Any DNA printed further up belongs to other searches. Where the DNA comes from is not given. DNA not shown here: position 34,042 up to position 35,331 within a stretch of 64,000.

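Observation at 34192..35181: rSAM/SPASM maturase without N-terminal RRE, placed between precursor and cyclodehydratase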

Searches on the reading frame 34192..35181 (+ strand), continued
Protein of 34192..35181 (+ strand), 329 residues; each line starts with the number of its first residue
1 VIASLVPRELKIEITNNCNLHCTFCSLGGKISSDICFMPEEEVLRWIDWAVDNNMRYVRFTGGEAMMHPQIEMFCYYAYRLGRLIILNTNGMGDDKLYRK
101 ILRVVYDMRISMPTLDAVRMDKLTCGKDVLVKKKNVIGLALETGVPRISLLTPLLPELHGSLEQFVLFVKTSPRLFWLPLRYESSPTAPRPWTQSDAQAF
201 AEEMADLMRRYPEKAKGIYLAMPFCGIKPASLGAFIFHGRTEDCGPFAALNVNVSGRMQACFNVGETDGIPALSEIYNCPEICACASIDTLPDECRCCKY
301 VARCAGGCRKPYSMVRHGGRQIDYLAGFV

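Call 50: search_protein_families(library=ncbifam, proteins=[L038:6001-6957:+, L041:6001-6924:+, L043:6001-6891:+, L046:6001-6942:+, L049:6001-6978:+, L053:6001-6912:+, L057:6001-6864:+, L061:6001-6960:+, L063:6001-6915:+], max_evalue=1e-10)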
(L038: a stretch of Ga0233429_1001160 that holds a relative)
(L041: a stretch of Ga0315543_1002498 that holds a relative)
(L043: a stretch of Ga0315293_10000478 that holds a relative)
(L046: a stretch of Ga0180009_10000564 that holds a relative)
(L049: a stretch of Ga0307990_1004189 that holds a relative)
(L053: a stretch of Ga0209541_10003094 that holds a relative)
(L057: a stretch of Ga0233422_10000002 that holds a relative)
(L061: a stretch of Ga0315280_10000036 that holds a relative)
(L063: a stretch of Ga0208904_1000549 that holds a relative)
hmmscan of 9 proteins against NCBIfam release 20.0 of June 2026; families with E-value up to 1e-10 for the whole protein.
L038:6001-6957:+ (319 aa): 30 families (the best 25 are shown)
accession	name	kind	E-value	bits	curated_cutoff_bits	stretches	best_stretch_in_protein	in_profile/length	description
TIGR02668.1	moaA_archaeal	equivalog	1.6e-23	83.2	325.25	1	2-166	12-179/303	GTP 3',8-cyclase MoaA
TIGR04303.1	GeoRSP_rSAM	equivalog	1.5e-22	80.6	400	1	6-308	11-314/325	GeoRSP system radical SAM/SPASM protein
TIGR02109.1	PQQ_syn_pqqE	equivalog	1.7e-21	76.6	381.35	1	2-163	9-172/358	pyrroloquinoline quinone biosynthesis protein PqqE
TIGR02666.1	moaA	equivalog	5.7e-21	74.8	284.05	1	2-141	12-160/336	GTP 3',8-cyclase MoaA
NF001199.0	PRK00164.2-1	equivalog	1.1e-20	74.1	231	1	2-161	14-176/308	GTP 3',8-cyclase MoaA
TIGR04251.1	SCM_rSAM_ScmF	equivalog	2e-19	70.2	400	1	5-163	9-172/353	SynChlorMet cassette radical SAM/SPASM protein ScmF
TIGR04545.1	rSAM_ahbD_hemeb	equivalog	3.5e-19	69.4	500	1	4-167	4-169/339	heme b synthase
TIGR04347.1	pseudo_SAM_Halo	equivalog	1.3e-17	64.2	525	1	5-160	43-199/390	TIGR04347 family pseudo-SAM/SPASM protein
TIGR04053.2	TIGR04053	equivalog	6.7e-17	61.8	395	1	5-170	13-183/366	TIGR04053 family radical SAM/SPASM domain-containing protein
TIGR04055.1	rSAM_NirJ2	equivalog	9.6e-17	61.5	500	1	6-306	6-309/326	putative heme d1 biosynthesis radical SAM protein NirJ2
TIGR02495.1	NrdG2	equivalog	6.2e-16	58.3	131.15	1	10-144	26-162/193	anaerobic ribonucleoside-triphosphate reductase activating protein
NF038283.1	viperin_w_prok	equivalog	6.6e-16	58.3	180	1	6-115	8-125/281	viperin family antiviral radical SAM protein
NF045574.1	sacti_mat_StsB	exception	5.9e-15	55.1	625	1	6-163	102-259/466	StsB family radical SAM/SPASM domain sactipeptide maturase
NF045646.2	rSAM_Se_TrsS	equivalog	8.7e-15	54.2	490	1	4-139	90-229/441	radical SAM (seleno)protein TrsS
TIGR04317.1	W_rSAM_matur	equivalog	2.4e-14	53.2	380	1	2-117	6-123/349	tungsten cofactor oxidoreductase radical SAM maturase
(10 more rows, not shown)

L041:6001-6924:+ (308 aa): 37 families (the best 25 are shown)
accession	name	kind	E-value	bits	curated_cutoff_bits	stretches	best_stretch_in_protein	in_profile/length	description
TIGR04055.1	rSAM_NirJ2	equivalog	2.2e-28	99.7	500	1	9-123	6-121/326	putative heme d1 biosynthesis radical SAM protein NirJ2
TIGR04347.1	pseudo_SAM_Halo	equivalog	9.2e-28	97.6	525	1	8-96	43-133/390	TIGR04347 family pseudo-SAM/SPASM protein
TIGR04051.1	rSAM_NirJ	equivalog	1.4e-26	93.3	515.45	1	8-106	7-109/354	heme d1 biosynthesis radical SAM protein NirJ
TIGR02109.1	PQQ_syn_pqqE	equivalog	5.8e-26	91.3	381.35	1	2-113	6-121/358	pyrroloquinoline quinone biosynthesis protein PqqE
TIGR04545.1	rSAM_ahbD_hemeb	equivalog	2.8e-25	89.5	500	1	7-96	4-95/339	heme b synthase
TIGR04546.1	rSAM_ahbC_deAc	equivalog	8.6e-24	84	650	1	7-104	43-142/390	12,18-didecarboxysiroheme deacetylase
TIGR02668.1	moaA_archaeal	equivalog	6e-23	81.3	325.25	1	4-123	11-129/303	GTP 3',8-cyclase MoaA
TIGR04053.2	TIGR04053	equivalog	7.1e-23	81.4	395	1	5-200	10-226/366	TIGR04053 family radical SAM/SPASM domain-containing protein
TIGR04303.1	GeoRSP_rSAM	equivalog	4.4e-22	79.1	400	1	8-93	10-94/325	GeoRSP system radical SAM/SPASM protein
TIGR04317.1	W_rSAM_matur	equivalog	1.1e-21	77.4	380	1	4-286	5-319/349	tungsten cofactor oxidoreductase radical SAM maturase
TIGR04054.1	rSAM_NirJ1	equivalog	2.8e-21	75.6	650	1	7-109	40-146/387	putative heme d1 biosynthesis radical SAM protein NirJ1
TIGR02666.1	moaA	equivalog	1.3e-20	73.6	284.05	1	4-111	11-128/336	GTP 3',8-cyclase MoaA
TIGR03962.1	mycofact_rSAM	equivalog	2.8e-20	72.8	265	1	7-110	16-122/339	mycofactocin radical SAM maturase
NF045574.1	sacti_mat_StsB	exception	1.1e-19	70.7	625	1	8-296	101-400/466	StsB family radical SAM/SPASM domain sactipeptide maturase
NF038283.1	viperin_w_prok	equivalog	9.8e-19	67.6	180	1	9-113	8-122/281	viperin family antiviral radical SAM protein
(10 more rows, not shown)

L043:6001-6891:+ (297 aa): 26 families (the best 25 are shown)
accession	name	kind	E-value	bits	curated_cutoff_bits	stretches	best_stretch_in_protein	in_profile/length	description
TIGR04055.1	rSAM_NirJ2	equivalog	2.4e-26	93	500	1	10-99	5-91/326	putative heme d1 biosynthesis radical SAM protein NirJ2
TIGR04347.1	pseudo_SAM_Halo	equivalog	4.7e-24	85.4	525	1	7-99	40-130/390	TIGR04347 family pseudo-SAM/SPASM protein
TIGR04545.1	rSAM_ahbD_hemeb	equivalog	7.3e-23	81.5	500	1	8-294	3-316/339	heme b synthase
TIGR04051.1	rSAM_NirJ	equivalog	1.1e-22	80.5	515.45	1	8-101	5-96/354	heme d1 biosynthesis radical SAM protein NirJ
TIGR04053.2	TIGR04053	equivalog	6.9e-22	78.2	395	1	4-111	7-117/366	TIGR04053 family radical SAM/SPASM domain-containing protein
TIGR02109.1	PQQ_syn_pqqE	equivalog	6.4e-21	74.7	381.35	1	4-118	6-120/358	pyrroloquinoline quinone biosynthesis protein PqqE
TIGR04546.1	rSAM_ahbC_deAc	equivalog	2.6e-19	69.3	650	1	7-105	41-137/390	12,18-didecarboxysiroheme deacetylase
NF045574.1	sacti_mat_StsB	exception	3.4e-19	69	625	1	9-95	100-183/466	StsB family radical SAM/SPASM domain sactipeptide maturase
NF038283.1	viperin_w_prok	equivalog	1.6e-18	66.9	180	1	11-111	8-114/281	viperin family antiviral radical SAM protein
TIGR02668.1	moaA_archaeal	equivalog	2.1e-18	66.4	325.25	1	6-96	11-100/303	GTP 3',8-cyclase MoaA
TIGR04054.1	rSAM_NirJ1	equivalog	2.5e-18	65.9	650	1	7-101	38-130/387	putative heme d1 biosynthesis radical SAM protein NirJ1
TIGR04303.1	GeoRSP_rSAM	equivalog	2.6e-18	66.7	400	1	11-97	11-92/325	GeoRSP system radical SAM/SPASM protein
TIGR04317.1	W_rSAM_matur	equivalog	7.2e-18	64.8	380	1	6-119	5-118/349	tungsten cofactor oxidoreductase radical SAM maturase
TIGR02666.1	moaA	equivalog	1.8e-16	60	284.05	1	9-96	14-106/336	GTP 3',8-cyclase MoaA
NF045646.2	rSAM_Se_TrsS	equivalog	5.2e-16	58.2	490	1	7-97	88-177/441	radical SAM (seleno)protein TrsS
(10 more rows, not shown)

L046:6001-6942:+ (314 aa): 42 families (the best 25 are shown)
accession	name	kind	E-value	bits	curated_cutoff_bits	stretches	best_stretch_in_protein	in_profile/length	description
TIGR04317.1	W_rSAM_matur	equivalog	7.6e-28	97.6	380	1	5-189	4-189/349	tungsten cofactor oxidoreductase radical SAM maturase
TIGR04545.1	rSAM_ahbD_hemeb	equivalog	1.8e-27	96.6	500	1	8-187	3-178/339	heme b synthase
TIGR02109.1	PQQ_syn_pqqE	equivalog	2.9e-27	95.5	381.35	1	3-178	5-176/358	pyrroloquinoline quinone biosynthesis protein PqqE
TIGR03962.1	mycofact_rSAM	equivalog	4.2e-27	95.2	265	1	8-312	15-312/339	mycofactocin radical SAM maturase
TIGR02668.1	moaA_archaeal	equivalog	1.3e-26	93.3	325.25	1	7-185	12-184/303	GTP 3',8-cyclase MoaA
TIGR04051.1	rSAM_NirJ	equivalog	2.7e-26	92.4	515.45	1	7-182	4-174/354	heme d1 biosynthesis radical SAM protein NirJ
NF045574.1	sacti_mat_StsB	exception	2.8e-26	92.4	625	1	7-178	98-263/466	StsB family radical SAM/SPASM domain sactipeptide maturase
TIGR04055.1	rSAM_NirJ2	equivalog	4.3e-26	92.2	500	1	10-311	5-302/326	putative heme d1 biosynthesis radical SAM protein NirJ2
NF038283.1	viperin_w_prok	equivalog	4.3e-26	91.7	180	1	11-191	8-195/281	viperin family antiviral radical SAM protein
TIGR04053.2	TIGR04053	equivalog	3.3e-25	89.1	395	1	4-186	7-188/366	TIGR04053 family radical SAM/SPASM domain-containing protein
TIGR04347.1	pseudo_SAM_Halo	equivalog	9.8e-25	87.6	525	1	7-179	40-207/390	TIGR04347 family pseudo-SAM/SPASM protein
TIGR02666.1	moaA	equivalog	3.9e-24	85.2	284.05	1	9-174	14-183/336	GTP 3',8-cyclase MoaA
TIGR04546.1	rSAM_ahbC_deAc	equivalog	4.2e-24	85.1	650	1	7-178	41-207/390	12,18-didecarboxysiroheme deacetylase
TIGR04054.1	rSAM_NirJ1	equivalog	1.4e-23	83.1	650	1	7-179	38-205/387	putative heme d1 biosynthesis radical SAM protein NirJ1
NF001199.0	PRK00164.2-1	equivalog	1.6e-22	80.1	231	1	8-167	15-168/308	GTP 3',8-cyclase MoaA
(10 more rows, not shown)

L049:6001-6978:+ (326 aa): 24 families
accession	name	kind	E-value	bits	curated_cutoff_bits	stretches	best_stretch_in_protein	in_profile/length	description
TIGR04545.1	rSAM_ahbD_hemeb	equivalog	4.5e-26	92.1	500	1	7-169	4-163/339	heme b synthase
TIGR04055.1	rSAM_NirJ2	equivalog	5.2e-26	92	500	1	11-324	8-322/326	putative heme d1 biosynthesis radical SAM protein NirJ2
TIGR04347.1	pseudo_SAM_Halo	equivalog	3.9e-25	88.9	525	1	6-180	41-211/390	TIGR04347 family pseudo-SAM/SPASM protein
TIGR02109.1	PQQ_syn_pqqE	equivalog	5.7e-24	84.7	381.35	1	2-178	6-179/358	pyrroloquinoline quinone biosynthesis protein PqqE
TIGR04053.2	TIGR04053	equivalog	1.2e-23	84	395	1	2-211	7-218/366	TIGR04053 family radical SAM/SPASM domain-containing protein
NF038283.1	viperin_w_prok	equivalog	1.1e-21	77.3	180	1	11-188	10-195/281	viperin family antiviral radical SAM protein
TIGR04546.1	rSAM_ahbC_deAc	equivalog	1.8e-21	76.4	650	1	6-168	42-200/390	12,18-didecarboxysiroheme deacetylase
NF045574.1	sacti_mat_StsB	exception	5.6e-21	74.9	625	1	9-171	102-259/466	StsB family radical SAM/SPASM domain sactipeptide maturase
TIGR04054.1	rSAM_NirJ1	equivalog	9.8e-21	73.8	650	1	6-174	39-203/387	putative heme d1 biosynthesis radical SAM protein NirJ1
TIGR02666.1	moaA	equivalog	1.3e-20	73.7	284.05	1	7-157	14-168/336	GTP 3',8-cyclase MoaA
TIGR04317.1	W_rSAM_matur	equivalog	1.7e-20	73.5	380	1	4-128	5-127/349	tungsten cofactor oxidoreductase radical SAM maturase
TIGR02668.1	moaA_archaeal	equivalog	5.9e-20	71.5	325.25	1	4-168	11-173/303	GTP 3',8-cyclase MoaA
TIGR04303.1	GeoRSP_rSAM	equivalog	6.1e-20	72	400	1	8-322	10-322/325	GeoRSP system radical SAM/SPASM protein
TIGR04051.1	rSAM_NirJ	equivalog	2e-18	66.5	515.45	1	11-164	10-159/354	heme d1 biosynthesis radical SAM protein NirJ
NF001199.0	PRK00164.2-1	equivalog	2.6e-18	66.2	231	1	6-167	15-174/308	GTP 3',8-cyclase MoaA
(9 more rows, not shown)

L053:6001-6912:+ (304 aa): 31 families (the best 25 are shown)
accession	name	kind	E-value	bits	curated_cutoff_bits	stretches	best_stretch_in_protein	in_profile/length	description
TIGR04317.1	W_rSAM_matur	equivalog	1.9e-23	83.2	380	1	4-286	5-320/349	tungsten cofactor oxidoreductase radical SAM maturase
TIGR04055.1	rSAM_NirJ2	equivalog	4.6e-22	79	500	1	11-96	8-93/326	putative heme d1 biosynthesis radical SAM protein NirJ2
TIGR04347.1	pseudo_SAM_Halo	equivalog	7.8e-21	74.8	525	1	5-96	40-132/390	TIGR04347 family pseudo-SAM/SPASM protein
TIGR04303.1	GeoRSP_rSAM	equivalog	9.5e-21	74.7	400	1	11-93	13-93/325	GeoRSP system radical SAM/SPASM protein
TIGR02668.1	moaA_archaeal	equivalog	2.6e-19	69.3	325.25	1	5-111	12-121/303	GTP 3',8-cyclase MoaA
TIGR04545.1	rSAM_ahbD_hemeb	equivalog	3e-19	69.7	500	1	7-288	4-317/339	heme b synthase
TIGR04051.1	rSAM_NirJ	equivalog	5.5e-19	68.3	515.45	1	5-117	4-119/354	heme d1 biosynthesis radical SAM protein NirJ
TIGR04546.1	rSAM_ahbC_deAc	equivalog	5.7e-19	68.2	650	1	5-120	41-159/390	12,18-didecarboxysiroheme deacetylase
TIGR04133.1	rSAM_w_lipo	hypoth_equivalog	3.7e-17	62.3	425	1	8-288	29-330/350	TIGR04133 family radical SAM/SPASM protein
TIGR02109.1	PQQ_syn_pqqE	equivalog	4.6e-17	62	381.35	1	2-130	6-133/358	pyrroloquinoline quinone biosynthesis protein PqqE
NF001199.0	PRK00164.2-1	equivalog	1.1e-16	60.9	231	1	7-111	16-123/308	GTP 3',8-cyclase MoaA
TIGR02666.1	moaA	equivalog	1.2e-16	60.6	284.05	1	8-111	15-127/336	GTP 3',8-cyclase MoaA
TIGR03961.1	rSAM_PTO1314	hypoth_equivalog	2.6e-15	56.6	306.05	1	9-118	29-136/332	PTO1314 family radical SAM protein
TIGR04053.2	TIGR04053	equivalog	5.6e-15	55.5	395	0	2-200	7-225/366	TIGR04053 family radical SAM/SPASM domain-containing protein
TIGR04054.1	rSAM_NirJ1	equivalog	5.7e-15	54.8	650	1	5-155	38-202/387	putative heme d1 biosynthesis radical SAM protein NirJ1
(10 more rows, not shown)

L057:6001-6864:+ (288 aa): 24 families
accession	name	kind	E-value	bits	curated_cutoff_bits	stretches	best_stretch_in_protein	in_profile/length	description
TIGR04055.1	rSAM_NirJ2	equivalog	2.5e-21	76.5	500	1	12-97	9-94/326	putative heme d1 biosynthesis radical SAM protein NirJ2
TIGR04317.1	W_rSAM_matur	equivalog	9.7e-21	74.2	380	1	4-114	5-118/349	tungsten cofactor oxidoreductase radical SAM maturase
TIGR04347.1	pseudo_SAM_Halo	equivalog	2.1e-19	70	525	1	5-97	40-133/390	TIGR04347 family pseudo-SAM/SPASM protein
TIGR04051.1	rSAM_NirJ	equivalog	2.7e-19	69.4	515.45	1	5-118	4-120/354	heme d1 biosynthesis radical SAM protein NirJ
TIGR04303.1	GeoRSP_rSAM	equivalog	8.5e-19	68.3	400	1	12-97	14-97/325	GeoRSP system radical SAM/SPASM protein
TIGR02668.1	moaA_archaeal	equivalog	4.6e-18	65.2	325.25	1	5-97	12-106/303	GTP 3',8-cyclase MoaA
TIGR04546.1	rSAM_ahbC_deAc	equivalog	7e-18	64.6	650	1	5-117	41-154/390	12,18-didecarboxysiroheme deacetylase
TIGR04545.1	rSAM_ahbD_hemeb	equivalog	1.6e-17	64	500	1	7-97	4-95/339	heme b synthase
NF001199.0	PRK00164.2-1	equivalog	1.1e-15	57.6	231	1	7-107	16-119/308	GTP 3',8-cyclase MoaA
TIGR03961.1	rSAM_PTO1314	hypoth_equivalog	1.3e-15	57.6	306.05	1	9-117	29-135/332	PTO1314 family radical SAM protein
TIGR02666.1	moaA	equivalog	1.5e-15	57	284.05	1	9-105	16-121/336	GTP 3',8-cyclase MoaA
TIGR04054.1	rSAM_NirJ1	equivalog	1.9e-15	56.4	650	1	7-156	40-203/387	putative heme d1 biosynthesis radical SAM protein NirJ1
NF038283.1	viperin_w_prok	equivalog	4.1e-15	55.7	180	1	9-108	8-116/281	viperin family antiviral radical SAM protein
TIGR02109.1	PQQ_syn_pqqE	equivalog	5.9e-15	55.1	381.35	1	2-115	6-122/358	pyrroloquinoline quinone biosynthesis protein PqqE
NF045574.1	sacti_mat_StsB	exception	1.1e-14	54.2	625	1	12-157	105-263/466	StsB family radical SAM/SPASM domain sactipeptide maturase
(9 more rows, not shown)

L061:6001-6960:+ (320 aa): 46 families (the best 25 are shown)
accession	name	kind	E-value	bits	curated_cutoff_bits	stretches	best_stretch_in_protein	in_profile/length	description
TIGR04545.1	rSAM_ahbD_hemeb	equivalog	2.1e-40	139.2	500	1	10-191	3-187/339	heme b synthase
TIGR04055.1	rSAM_NirJ2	equivalog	1.6e-35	123.2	500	1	9-318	2-320/326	putative heme d1 biosynthesis radical SAM protein NirJ2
TIGR04053.2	TIGR04053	equivalog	3e-35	122.2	395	1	6-186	7-193/366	TIGR04053 family radical SAM/SPASM domain-containing protein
TIGR04051.1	rSAM_NirJ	equivalog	1.5e-33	116.2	515.45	1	15-173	10-170/354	heme d1 biosynthesis radical SAM protein NirJ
TIGR04054.1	rSAM_NirJ1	equivalog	2.3e-32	112.1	650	1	9-171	38-202/387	putative heme d1 biosynthesis radical SAM protein NirJ1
TIGR02109.1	PQQ_syn_pqqE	equivalog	2.6e-30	105.6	381.35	1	4-319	4-329/358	pyrroloquinoline quinone biosynthesis protein PqqE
TIGR04546.1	rSAM_ahbC_deAc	equivalog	2.8e-29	102.1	650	1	11-172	43-206/390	12,18-didecarboxysiroheme deacetylase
TIGR04347.1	pseudo_SAM_Halo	equivalog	1.7e-27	96.7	525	1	10-173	41-206/390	TIGR04347 family pseudo-SAM/SPASM protein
TIGR04317.1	W_rSAM_matur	equivalog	2.1e-27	96.2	380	1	6-256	3-259/349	tungsten cofactor oxidoreductase radical SAM maturase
TIGR04303.1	GeoRSP_rSAM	equivalog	1.6e-26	93.6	400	1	13-318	11-322/325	GeoRSP system radical SAM/SPASM protein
NF050035.1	rSAM_WgK_link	exception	3e-26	92.3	650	1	5-175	7-180/367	radical SAM/SPASM peptide maturase WgkB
TIGR02668.1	moaA_archaeal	equivalog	1.1e-25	90.3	325.25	1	8-172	11-179/303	GTP 3',8-cyclase MoaA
NF045574.1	sacti_mat_StsB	exception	1.6e-25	89.9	625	1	12-304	101-397/466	StsB family radical SAM/SPASM domain sactipeptide maturase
TIGR03962.1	mycofact_rSAM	equivalog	2.2e-25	89.6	265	1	9-166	14-173/339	mycofactocin radical SAM maturase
NF001199.0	PRK00164.2-1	equivalog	4.8e-23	81.8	231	1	9-165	14-174/308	GTP 3',8-cyclase MoaA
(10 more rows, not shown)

L063:6001-6915:+ (305 aa): 24 families
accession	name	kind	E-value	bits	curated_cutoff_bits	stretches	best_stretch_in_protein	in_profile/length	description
TIGR04317.1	W_rSAM_matur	equivalog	1.4e-24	86.9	380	1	3-169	4-179/349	tungsten cofactor oxidoreductase radical SAM maturase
TIGR04545.1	rSAM_ahbD_hemeb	equivalog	1.6e-20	73.8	500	1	5-198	2-202/339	heme b synthase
TIGR04053.2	TIGR04053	equivalog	9.1e-20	71.2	395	1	3-209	8-223/366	TIGR04053 family radical SAM/SPASM domain-containing protein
TIGR04055.1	rSAM_NirJ2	equivalog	1.6e-18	67.3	500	1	8-301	5-307/326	putative heme d1 biosynthesis radical SAM protein NirJ2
TIGR04347.1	pseudo_SAM_Halo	equivalog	2.7e-18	66.4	525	1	5-182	40-220/390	TIGR04347 family pseudo-SAM/SPASM protein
TIGR04054.1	rSAM_NirJ1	equivalog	7.4e-18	64.3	650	1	5-180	38-216/387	putative heme d1 biosynthesis radical SAM protein NirJ1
TIGR02109.1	PQQ_syn_pqqE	equivalog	2.2e-17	63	381.35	1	2-171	6-179/358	pyrroloquinoline quinone biosynthesis protein PqqE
TIGR02666.1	moaA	equivalog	5.6e-17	61.7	284.05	1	7-149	14-167/336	GTP 3',8-cyclase MoaA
TIGR04133.1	rSAM_w_lipo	hypoth_equivalog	1.6e-16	60.2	425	1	4-204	25-235/350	TIGR04133 family radical SAM/SPASM protein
TIGR02668.1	moaA_archaeal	equivalog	1.4e-15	57.1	325.25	1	6-130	13-140/303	GTP 3',8-cyclase MoaA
TIGR04051.1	rSAM_NirJ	equivalog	2e-15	56.6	515.45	1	6-169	5-171/354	heme d1 biosynthesis radical SAM protein NirJ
NF050035.1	rSAM_WgK_link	exception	5.4e-15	55.2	650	1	5-166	11-176/367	radical SAM/SPASM peptide maturase WgkB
TIGR04546.1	rSAM_ahbC_deAc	equivalog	3e-14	52.6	650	1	5-173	41-212/390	12,18-didecarboxysiroheme deacetylase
TIGR04250.1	SCM_rSAM_ScmE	equivalog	4e-14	52.3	400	1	2-203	2-212/358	SynChlorMet cassette radical SAM/SPASM protein ScmE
NF001199.0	PRK00164.2-1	equivalog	1.1e-13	51.1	231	1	7-121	16-134/308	GTP 3',8-cyclase MoaA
TIGR03942.1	sulfatase_rSAM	equivalog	4.1e-11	42.6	349.45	0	9-186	7-200/363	anaerobic sulfatase maturase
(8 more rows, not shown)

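Call 59: search_protein_representatives(alignment_id=A1)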
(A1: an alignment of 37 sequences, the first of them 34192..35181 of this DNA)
Query: 37 sequences, 335 profile positions. Proteins with E-value up to 0.001 (for the whole library): 37163; up to 1e-10: 3307; up to 1e-30: 101. The best 150 are listed.
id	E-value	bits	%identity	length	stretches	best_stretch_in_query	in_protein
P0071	1.4e-137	474.9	-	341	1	4-333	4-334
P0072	1.8e-109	382.5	-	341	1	9-334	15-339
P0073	1.6e-91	323.4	-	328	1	11-331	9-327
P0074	6.0e-90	318.3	-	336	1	11-330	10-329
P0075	5.1e-88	311.9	-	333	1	8-331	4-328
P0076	7.8e-86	304.8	-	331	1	11-332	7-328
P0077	7.4e-78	278.5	-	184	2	201-335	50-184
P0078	1.2e-77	277.9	-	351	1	8-331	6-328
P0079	4.2e-62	226.7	-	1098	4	11-322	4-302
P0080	2.1e-59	217.8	-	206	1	135-330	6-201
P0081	1.2e-56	208.8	-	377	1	12-331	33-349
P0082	1.2e-56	208.8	-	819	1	10-331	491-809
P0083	2.2e-56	207.9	-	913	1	12-330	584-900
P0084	3.2e-56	207.4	-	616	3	11-330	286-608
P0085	3.6e-56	207.2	-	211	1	125-330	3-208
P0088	5.7e-53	196.7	-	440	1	11-331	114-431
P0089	1.3e-51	192.2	-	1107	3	10-329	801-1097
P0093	5.3e-51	190.2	-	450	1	8-330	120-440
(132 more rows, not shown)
